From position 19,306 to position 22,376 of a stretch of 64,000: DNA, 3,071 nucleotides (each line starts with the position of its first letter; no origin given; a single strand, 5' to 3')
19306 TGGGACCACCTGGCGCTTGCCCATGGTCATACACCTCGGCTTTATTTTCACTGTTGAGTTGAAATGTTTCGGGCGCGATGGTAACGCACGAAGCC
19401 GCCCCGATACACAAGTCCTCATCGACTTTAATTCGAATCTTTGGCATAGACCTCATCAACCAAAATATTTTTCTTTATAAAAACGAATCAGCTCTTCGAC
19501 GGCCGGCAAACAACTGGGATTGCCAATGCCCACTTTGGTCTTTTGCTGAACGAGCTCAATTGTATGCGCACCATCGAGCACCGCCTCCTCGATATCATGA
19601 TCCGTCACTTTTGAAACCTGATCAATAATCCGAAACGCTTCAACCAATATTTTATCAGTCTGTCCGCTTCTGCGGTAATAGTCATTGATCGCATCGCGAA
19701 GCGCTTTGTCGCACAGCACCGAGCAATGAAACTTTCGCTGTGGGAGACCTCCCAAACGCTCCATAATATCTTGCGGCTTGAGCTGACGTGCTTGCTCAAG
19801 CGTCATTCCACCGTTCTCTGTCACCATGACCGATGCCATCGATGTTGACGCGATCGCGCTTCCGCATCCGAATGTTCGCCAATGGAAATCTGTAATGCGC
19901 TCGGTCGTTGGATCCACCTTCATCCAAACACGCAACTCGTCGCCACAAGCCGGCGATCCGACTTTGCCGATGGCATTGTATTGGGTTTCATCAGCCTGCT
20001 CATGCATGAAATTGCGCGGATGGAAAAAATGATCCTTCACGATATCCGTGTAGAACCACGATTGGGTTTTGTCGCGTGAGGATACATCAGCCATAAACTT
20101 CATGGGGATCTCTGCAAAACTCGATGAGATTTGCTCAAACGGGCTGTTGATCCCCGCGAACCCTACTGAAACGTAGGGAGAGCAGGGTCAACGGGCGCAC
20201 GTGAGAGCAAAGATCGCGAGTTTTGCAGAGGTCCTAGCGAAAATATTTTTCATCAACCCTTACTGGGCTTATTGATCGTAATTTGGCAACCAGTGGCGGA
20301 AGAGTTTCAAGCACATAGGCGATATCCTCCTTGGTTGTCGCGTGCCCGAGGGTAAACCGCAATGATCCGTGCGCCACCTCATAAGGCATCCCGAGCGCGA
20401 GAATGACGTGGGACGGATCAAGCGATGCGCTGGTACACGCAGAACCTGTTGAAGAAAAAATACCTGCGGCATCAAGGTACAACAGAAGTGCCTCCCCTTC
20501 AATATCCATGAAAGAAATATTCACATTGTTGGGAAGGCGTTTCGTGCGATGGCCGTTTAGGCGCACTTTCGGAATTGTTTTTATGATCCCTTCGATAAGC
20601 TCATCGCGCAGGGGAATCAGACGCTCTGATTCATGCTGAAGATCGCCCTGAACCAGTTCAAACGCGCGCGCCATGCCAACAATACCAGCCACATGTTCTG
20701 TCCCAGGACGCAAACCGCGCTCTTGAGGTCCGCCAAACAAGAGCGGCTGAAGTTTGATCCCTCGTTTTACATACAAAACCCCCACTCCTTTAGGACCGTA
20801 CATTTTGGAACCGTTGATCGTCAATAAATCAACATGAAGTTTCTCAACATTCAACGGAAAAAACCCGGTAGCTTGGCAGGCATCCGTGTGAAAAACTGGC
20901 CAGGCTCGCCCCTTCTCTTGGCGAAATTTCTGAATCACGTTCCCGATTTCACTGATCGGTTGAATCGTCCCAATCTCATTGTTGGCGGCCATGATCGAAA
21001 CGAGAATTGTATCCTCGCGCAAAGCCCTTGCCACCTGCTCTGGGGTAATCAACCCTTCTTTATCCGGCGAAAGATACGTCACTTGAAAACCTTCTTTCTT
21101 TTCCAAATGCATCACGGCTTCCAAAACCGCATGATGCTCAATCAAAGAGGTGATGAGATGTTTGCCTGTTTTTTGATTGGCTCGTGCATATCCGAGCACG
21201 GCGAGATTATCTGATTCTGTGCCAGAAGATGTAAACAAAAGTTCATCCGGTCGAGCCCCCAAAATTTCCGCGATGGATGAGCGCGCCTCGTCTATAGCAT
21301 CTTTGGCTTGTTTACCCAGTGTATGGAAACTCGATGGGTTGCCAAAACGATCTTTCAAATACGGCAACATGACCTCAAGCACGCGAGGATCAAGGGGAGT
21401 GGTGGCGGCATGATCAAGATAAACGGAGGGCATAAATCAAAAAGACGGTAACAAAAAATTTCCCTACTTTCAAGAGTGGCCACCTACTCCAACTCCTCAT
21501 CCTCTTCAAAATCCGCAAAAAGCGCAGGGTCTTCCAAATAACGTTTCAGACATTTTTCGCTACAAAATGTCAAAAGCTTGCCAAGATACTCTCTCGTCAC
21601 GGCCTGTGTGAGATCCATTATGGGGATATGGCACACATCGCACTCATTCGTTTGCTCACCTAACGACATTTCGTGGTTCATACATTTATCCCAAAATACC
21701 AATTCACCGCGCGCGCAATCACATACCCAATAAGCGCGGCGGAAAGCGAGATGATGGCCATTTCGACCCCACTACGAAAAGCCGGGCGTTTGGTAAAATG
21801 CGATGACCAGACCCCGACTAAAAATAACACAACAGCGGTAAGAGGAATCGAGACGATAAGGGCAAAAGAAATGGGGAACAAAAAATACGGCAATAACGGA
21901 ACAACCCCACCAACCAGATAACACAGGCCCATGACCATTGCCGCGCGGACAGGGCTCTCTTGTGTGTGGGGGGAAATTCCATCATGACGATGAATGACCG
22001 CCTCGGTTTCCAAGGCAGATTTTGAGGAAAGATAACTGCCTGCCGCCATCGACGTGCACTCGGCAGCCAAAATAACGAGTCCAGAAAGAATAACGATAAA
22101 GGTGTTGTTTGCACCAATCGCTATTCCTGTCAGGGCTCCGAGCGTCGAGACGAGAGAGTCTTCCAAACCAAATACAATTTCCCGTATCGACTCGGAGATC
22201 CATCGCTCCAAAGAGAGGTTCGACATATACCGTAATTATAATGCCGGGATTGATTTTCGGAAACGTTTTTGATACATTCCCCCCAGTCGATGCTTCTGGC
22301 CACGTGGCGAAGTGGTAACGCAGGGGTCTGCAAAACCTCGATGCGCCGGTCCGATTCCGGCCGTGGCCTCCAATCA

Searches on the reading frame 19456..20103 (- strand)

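Call 9: search_protein_families(library=pfam, proteins=[window:19456-20103:-], max_evalue=0.001)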
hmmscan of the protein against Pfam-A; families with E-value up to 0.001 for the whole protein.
window:19456-20103:- (215 aa): 2 families
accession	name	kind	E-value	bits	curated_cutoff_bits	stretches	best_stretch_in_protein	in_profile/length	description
PF01592.21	NifU_N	-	3.9e-37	127.7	22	1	18-146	2-124/127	NifU-like N terminal domain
PF04324.20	Fer2_BFD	-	1.5e-07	32.1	26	1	165-206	7-48/50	BFD-like [2Fe-2S] binding domain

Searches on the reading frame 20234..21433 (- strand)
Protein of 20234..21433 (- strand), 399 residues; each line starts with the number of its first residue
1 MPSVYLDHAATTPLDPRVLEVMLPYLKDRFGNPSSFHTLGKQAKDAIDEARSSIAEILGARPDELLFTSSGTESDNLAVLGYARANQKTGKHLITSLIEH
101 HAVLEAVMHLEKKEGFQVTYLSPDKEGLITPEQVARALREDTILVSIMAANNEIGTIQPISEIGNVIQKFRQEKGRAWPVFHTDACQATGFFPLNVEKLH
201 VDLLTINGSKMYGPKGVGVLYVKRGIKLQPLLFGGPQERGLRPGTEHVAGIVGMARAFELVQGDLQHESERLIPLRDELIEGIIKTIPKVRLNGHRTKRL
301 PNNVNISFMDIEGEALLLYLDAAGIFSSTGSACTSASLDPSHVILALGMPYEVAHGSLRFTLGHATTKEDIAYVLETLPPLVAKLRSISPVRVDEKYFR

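Call 9: search_protein_families(library=pfam, proteins=[window:20234-21433:-], max_evalue=0.001)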
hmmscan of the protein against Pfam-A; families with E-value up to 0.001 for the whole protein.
window:20234-21433:- (399 aa): 2 families
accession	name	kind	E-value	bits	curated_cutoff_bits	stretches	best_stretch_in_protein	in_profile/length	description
PF00266.25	Aminotran_5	-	2.3e-81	274.1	21.5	1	4-373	1-370/371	Aminotransferase class-V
PF01212.27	Beta_elim_lyase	-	4.4e-05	23.4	27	1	52-174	39-162/288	Beta-eliminating lyase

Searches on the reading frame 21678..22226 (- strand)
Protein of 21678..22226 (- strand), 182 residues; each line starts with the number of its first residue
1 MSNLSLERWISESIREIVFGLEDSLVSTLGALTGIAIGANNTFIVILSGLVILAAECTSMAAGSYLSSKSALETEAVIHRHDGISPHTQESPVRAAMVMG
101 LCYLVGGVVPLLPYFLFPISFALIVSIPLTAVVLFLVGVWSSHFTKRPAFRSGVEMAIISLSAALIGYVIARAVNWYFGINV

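Call 9: search_protein_families(library=pfam, proteins=[window:21678-22226:-], max_evalue=0.001)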
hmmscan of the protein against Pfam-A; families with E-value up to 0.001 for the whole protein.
window:21678-22226:- (182 aa): 1 family
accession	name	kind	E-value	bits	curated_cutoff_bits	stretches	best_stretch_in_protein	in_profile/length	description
PF01988.24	VIT1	-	7.3e-35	121.2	28.1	2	76-171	116-213/214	VIT family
